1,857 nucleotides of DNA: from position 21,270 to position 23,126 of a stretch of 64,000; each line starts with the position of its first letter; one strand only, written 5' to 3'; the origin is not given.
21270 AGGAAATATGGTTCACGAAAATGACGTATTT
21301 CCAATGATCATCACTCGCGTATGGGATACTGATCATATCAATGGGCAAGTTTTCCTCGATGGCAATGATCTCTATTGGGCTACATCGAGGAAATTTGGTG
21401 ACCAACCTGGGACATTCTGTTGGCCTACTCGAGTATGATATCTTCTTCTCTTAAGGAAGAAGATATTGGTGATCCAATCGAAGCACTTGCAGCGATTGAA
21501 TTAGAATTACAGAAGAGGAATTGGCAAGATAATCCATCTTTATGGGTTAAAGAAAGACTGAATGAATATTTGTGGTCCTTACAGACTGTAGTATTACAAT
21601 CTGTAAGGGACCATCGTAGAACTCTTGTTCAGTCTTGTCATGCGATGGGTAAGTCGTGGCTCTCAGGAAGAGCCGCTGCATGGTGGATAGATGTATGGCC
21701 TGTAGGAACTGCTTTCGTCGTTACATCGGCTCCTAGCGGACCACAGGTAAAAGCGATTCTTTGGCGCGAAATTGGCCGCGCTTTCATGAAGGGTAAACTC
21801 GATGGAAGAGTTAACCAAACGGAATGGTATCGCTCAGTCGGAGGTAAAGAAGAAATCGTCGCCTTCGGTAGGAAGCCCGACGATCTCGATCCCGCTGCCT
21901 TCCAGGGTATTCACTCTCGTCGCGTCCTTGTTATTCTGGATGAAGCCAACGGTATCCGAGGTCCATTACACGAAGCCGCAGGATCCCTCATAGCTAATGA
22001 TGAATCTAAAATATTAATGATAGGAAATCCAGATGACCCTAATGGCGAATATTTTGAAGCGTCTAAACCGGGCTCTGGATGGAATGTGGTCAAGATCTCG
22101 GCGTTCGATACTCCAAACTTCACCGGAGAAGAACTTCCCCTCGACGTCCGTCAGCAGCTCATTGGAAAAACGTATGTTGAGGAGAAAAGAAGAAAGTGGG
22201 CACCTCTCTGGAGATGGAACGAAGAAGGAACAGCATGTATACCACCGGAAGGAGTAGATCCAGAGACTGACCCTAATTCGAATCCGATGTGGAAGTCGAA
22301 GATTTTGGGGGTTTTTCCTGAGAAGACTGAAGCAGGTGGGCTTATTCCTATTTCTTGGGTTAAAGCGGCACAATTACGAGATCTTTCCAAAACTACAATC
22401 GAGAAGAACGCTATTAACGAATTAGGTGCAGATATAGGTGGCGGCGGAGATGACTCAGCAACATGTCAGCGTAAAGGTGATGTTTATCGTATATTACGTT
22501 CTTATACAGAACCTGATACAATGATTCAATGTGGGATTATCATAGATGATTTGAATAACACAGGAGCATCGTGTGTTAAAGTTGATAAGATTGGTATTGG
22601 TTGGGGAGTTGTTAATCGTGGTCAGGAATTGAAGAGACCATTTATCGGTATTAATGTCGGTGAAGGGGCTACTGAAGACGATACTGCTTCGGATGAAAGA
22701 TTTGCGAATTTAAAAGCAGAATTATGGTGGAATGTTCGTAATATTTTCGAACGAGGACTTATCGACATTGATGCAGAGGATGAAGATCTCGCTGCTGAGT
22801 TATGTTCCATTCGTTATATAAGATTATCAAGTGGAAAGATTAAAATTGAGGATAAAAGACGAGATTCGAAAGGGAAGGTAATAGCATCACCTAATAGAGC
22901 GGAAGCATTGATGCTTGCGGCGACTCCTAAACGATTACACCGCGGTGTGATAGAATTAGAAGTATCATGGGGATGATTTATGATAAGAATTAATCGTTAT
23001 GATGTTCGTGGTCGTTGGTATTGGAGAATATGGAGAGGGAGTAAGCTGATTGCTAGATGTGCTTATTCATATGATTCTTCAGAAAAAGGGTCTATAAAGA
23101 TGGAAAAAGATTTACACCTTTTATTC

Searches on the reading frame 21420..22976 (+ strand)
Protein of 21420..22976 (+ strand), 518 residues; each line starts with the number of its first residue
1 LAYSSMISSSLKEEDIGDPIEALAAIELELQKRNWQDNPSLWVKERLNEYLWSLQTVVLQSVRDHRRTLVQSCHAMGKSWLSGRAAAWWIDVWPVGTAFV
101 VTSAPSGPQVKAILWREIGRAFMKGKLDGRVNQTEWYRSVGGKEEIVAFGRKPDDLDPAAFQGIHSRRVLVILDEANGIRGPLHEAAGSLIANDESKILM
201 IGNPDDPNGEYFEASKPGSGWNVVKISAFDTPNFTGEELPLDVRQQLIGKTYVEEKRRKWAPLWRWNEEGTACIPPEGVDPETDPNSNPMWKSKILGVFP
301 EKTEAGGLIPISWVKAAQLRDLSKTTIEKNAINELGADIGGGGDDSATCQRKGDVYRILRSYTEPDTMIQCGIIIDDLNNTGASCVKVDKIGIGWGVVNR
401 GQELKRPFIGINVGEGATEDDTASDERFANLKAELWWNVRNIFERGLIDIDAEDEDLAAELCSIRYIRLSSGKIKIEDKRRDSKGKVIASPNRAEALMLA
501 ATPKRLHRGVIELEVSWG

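Call 11: search_dna_similar(query=window:21420-22976:+, collection=phages, mode=protein, max_rows=15)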
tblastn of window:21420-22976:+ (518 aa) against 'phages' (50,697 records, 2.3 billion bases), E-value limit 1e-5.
Records with a match: 309; places in all: 309; records where one place covers at least 80% of the query: 69.
Best place of each record, by identity: <60% 309.
By first word of the organism name: Salinibacter 174; Microbacterium 33; Arthrobacter 29; Streptomyces 20; Clostridium 18; Clavibacter 5; Caudoviricetes 4; Bacillus 4; Clostridioides 3; Curtobacterium 3; and 12 more.
By host as written in the record: Salinibacter ruber M8 174; Arthrobacter sp. ATCC 21022 26; Streptomyces griseus ATCC 10137 10; Microbacterium foliorum NRRL B-24224 SEA 9; Microbacterium foliorum NRRL B-24224 8; - 7; Microbacterium paraoxydans NRRL B-14843 7; Clostridium perfringens 7; and 33 more.
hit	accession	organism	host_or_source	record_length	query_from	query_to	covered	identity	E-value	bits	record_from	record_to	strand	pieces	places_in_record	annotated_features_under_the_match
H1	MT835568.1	Bacteriophage sp.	human fecal samples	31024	38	511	92%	38.4%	1e-74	262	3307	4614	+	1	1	record has no annotation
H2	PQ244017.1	Arthrobacter phage Amavida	Arthrobacter sp. ATCC 21022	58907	22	509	94%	34.2%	4e-57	211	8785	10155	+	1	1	24: terminase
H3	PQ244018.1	Arthrobacter phage Heylee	Arthrobacter sp. ATCC 21022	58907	22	509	94%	34.2%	4e-57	211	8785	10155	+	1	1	24: terminase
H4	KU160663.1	Arthrobacter phage Rings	Arthrobacter sp. ATCC 21022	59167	22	509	94%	34.2%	4e-57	211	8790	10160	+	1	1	21: terminase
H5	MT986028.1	Arthrobacter phage Thunderclap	Arthrobacter sp. ATCC 21022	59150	22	509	94%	33.0%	8e-58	213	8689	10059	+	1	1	22: terminase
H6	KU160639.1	Arthrobacter phage Anansi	Arthrobacter sp. ATCC 21022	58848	22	509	94%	32.8%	1e-57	213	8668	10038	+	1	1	22: terminase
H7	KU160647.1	Arthrobacter phage Gorgeous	Arthrobacter sp. ATCC 21022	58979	22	509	94%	32.8%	1e-57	213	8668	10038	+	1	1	22: terminase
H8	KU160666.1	Arthrobacter phage SorJuana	Arthrobacter sp. ATCC 21022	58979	22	509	94%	32.8%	1e-57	213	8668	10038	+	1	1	22: terminase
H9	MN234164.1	Arthrobacter phage Yeezus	Arthrobacter sp. ATCC 21022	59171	22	509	94%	32.8%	1e-57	213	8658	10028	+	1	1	21: terminase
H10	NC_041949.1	Arthrobacter phage Amigo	Arthrobacter sp. ATCC 21022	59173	22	509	94%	32.8%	1e-57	213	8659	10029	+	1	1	22: terminase large subunit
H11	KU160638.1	Arthrobacter phage Amigo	Arthrobacter sp. ATCC 21022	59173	22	509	94%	32.8%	1e-57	213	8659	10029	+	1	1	22: terminase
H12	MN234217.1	Arthrobacter phage Ichor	Arthrobacter sp. ATCC 21022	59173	22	509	94%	32.8%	1e-57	213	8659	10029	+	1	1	21: terminase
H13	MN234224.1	Arthrobacter phage Jaek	Arthrobacter sp. ATCC 21022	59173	22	509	94%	32.8%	1e-57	213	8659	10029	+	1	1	21: terminase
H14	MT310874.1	Arthrobacter phage Boersma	Arthrobacter sp. ATCC 21022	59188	22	509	94%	32.8%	1e-57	213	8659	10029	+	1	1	23: terminase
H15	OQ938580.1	Arthrobacter phage Ottawa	Arthrobacter globiformis B-2979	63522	28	518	95%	31.7%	9e-52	196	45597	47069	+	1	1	77: terminase large subunit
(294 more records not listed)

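Call 24: find_homologous_proteins(query=window:21420-22976:+, max_evalue=1e-20)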
Query window:21420-22976:+ (518 aa): 4176 proteins with E <= 1e-20 among 8000 candidates; the best 120 are listed.
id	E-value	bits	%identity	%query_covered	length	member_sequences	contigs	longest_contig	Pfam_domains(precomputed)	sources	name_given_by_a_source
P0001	0.0e+0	1177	100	99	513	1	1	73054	-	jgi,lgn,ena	-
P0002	4.7e-294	994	83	98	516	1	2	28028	-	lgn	-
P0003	1.4e-289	979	83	97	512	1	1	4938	-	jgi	jgi:hypothetical protein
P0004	2.7e-287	972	82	97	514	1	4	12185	-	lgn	-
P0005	1.7e-282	956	80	97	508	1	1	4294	-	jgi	jgi:hypothetical protein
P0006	1.0e-281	953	79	99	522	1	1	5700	-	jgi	jgi:hypothetical protein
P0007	3.7e-281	951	79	99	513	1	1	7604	-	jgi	jgi:hypothetical protein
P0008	7.0e-280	947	80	97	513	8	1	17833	-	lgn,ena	-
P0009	3.5e-277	938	80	97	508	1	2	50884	-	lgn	-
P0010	3.1e-276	935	77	98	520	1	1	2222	-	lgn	-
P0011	5.2e-276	934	78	99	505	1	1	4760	-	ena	-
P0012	5.4e-276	934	79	97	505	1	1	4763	-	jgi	-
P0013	8.3e-276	934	77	99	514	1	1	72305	-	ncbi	-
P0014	1.4e-275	933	78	97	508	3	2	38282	-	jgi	jgi:hypothetical protein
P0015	3.6e-275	931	80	97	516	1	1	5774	-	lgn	-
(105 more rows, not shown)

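Call 26: find_encoding_contigs(protein=P0013, flank=10000, max_places=2)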
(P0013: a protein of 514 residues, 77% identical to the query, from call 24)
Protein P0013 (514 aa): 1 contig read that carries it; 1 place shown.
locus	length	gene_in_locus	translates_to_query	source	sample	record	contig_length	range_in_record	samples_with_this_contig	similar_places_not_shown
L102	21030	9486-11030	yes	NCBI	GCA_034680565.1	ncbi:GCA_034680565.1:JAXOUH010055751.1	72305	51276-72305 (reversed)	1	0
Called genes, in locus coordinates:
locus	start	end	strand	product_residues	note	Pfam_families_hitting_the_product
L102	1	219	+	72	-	?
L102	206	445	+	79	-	-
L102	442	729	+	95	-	-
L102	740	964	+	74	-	-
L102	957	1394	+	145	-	PF07087:DUF1353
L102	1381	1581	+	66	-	-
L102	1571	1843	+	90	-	-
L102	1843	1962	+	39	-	-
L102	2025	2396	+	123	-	-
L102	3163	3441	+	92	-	-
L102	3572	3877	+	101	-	-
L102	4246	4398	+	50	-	-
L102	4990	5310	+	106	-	-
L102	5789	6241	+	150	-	-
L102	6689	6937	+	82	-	-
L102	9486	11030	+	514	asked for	-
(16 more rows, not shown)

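Call 41: find_related_loci(query=A1, collection=genome_contigs, flank=10000)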
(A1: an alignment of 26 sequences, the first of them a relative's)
Query A1 (513 aa) in genome_contigs; peptide patterns used: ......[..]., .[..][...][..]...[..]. (x = any residue, [..] = any of these).
112 stretches matched a pattern; 31 encode a relative of the query (tblastn E <= 1e-3); 31 distinct loci.
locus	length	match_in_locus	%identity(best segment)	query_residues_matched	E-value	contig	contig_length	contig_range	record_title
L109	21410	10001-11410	56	33-512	6e-161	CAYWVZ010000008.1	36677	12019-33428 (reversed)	MAG TPA_asm: uncultured Candidatus Saccharibacteria bacterium isolate SRP344714_co2_350 genome assembly, contig: NODE_27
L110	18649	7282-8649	41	9-508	1e-114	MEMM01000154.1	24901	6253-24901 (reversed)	MAG: Alphaproteobacteria bacterium RIFCSPHIGHO2_12_FULL_63_12 rifcsphigho2_12_scaffold_8658, whole genome shotgun sequen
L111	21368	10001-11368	43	18-495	1e-114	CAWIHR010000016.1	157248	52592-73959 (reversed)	MAG: uncultured Chloroflexia bacterium isolate MFD03726.bin.2.159 genome assembly, contig: contig_19841, whole genome sh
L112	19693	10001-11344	42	23-495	6e-110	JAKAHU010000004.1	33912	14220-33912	MAG: Chloroflexi bacterium isolate WY3.bin12 NODE_1894_length_33912_cov_2.379902, whole genome shotgun sequence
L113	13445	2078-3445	43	18-495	3e-111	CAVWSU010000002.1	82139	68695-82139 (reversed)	MAG: uncultured Chloroflexia bacterium isolate MFD01299.bin.2.23 genome assembly, contig: contig_10550, whole genome sho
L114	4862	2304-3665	42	17-495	9e-108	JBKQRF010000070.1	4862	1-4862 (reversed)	MAG: Candidatus Limnocylindrales bacterium isolate MGr2D2E2F__bin_5 MGr2D2E2F_000000061051, whole genome shotgun sequenc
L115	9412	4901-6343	42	17-506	7e-106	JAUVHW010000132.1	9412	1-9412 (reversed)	MAG: Ardenticatenales bacterium isolate CSMAG_412 CSMAG_412_k141_1315625_length_9412_cov_3.7762, whole genome shotgun se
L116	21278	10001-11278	43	30-495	1e-105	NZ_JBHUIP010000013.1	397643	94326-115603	Lacibacterium aquatile strain KCTC 32017 platanus_K_21_77_13, whole genome shotgun sequence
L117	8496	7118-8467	41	33-509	6e-101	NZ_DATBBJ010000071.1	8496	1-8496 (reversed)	MAG: Scandinavium sp. isolate SMAG_U5756 k141_2602875, whole genome shotgun sequence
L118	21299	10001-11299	42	28-494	1e-99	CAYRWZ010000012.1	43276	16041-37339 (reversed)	MAG TPA_asm: uncultured Comamonadaceae bacterium isolate SRP290908_co2_103 genome assembly, contig: NODE_1025_length_432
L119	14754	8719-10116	39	1-495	1e-98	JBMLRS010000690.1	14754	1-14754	MAG: Elsteraceae bacterium isolate LE_400138 NODE_5681_length_14754_cov_4.476087, whole genome shotgun sequence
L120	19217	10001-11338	40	30-501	1e-97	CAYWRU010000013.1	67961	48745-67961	MAG TPA_asm: uncultured bacterium isolate SRP257259_co1_296 genome assembly, contig: NODE_372_length_67961_cov_7.369467,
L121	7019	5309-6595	42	30-498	1e-96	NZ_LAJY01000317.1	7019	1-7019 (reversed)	Elstera litoralis strain Dia-1 c317, whole genome shotgun sequence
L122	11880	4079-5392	38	30-497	3e-96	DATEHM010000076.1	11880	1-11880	MAG TPA_asm: bacterium isolate SMAG_U8811 k141_994805, whole genome shotgun sequence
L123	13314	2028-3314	41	30-498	1e-94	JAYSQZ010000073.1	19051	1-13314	MAG: Alphaproteobacteria bacterium isolate GFS_11880 GFS_11880_72, whole genome shotgun sequence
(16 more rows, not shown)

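Call 76: find_encoding_contigs(protein=P0002, flank=10000, max_places=1)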
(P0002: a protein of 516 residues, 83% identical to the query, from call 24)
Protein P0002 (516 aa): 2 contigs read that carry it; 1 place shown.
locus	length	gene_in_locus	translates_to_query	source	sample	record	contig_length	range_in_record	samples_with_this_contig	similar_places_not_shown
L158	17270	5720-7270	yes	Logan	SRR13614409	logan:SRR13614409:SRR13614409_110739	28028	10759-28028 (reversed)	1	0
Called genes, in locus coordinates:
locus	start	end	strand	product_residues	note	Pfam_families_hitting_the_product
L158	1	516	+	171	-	?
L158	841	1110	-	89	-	-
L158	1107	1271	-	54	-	-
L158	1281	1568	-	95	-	-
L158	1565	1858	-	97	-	-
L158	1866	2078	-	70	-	-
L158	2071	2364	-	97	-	-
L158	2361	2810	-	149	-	-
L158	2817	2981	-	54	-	-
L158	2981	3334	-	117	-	-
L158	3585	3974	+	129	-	-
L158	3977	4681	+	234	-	-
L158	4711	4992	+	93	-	-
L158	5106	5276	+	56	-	-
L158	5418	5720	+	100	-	-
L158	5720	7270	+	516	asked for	-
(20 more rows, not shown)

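Call 77: find_encoding_contigs(protein=P0009, flank=10000, max_places=1)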
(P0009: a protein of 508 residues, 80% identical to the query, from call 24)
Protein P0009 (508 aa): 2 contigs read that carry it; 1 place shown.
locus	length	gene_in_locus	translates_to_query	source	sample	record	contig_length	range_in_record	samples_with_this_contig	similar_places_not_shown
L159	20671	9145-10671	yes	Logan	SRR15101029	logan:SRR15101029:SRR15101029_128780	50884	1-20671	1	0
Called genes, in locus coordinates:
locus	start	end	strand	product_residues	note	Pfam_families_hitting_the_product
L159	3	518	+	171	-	?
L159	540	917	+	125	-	-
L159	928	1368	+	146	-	-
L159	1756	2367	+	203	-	PF13489:Methyltransf_23, PF13847:Methyltransf_31 (faint), PF08241:Methyltransf_11, PF08242:Methyltransf_12 (weak), PF13649:Methyltransf_25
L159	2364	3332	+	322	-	PF01973:MptE-like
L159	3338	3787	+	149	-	-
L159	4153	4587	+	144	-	-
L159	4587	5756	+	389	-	-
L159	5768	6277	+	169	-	-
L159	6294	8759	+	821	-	-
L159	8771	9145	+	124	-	-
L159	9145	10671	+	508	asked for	-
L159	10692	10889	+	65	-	-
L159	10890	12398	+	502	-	PF13264:DUF4055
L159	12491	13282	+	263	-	-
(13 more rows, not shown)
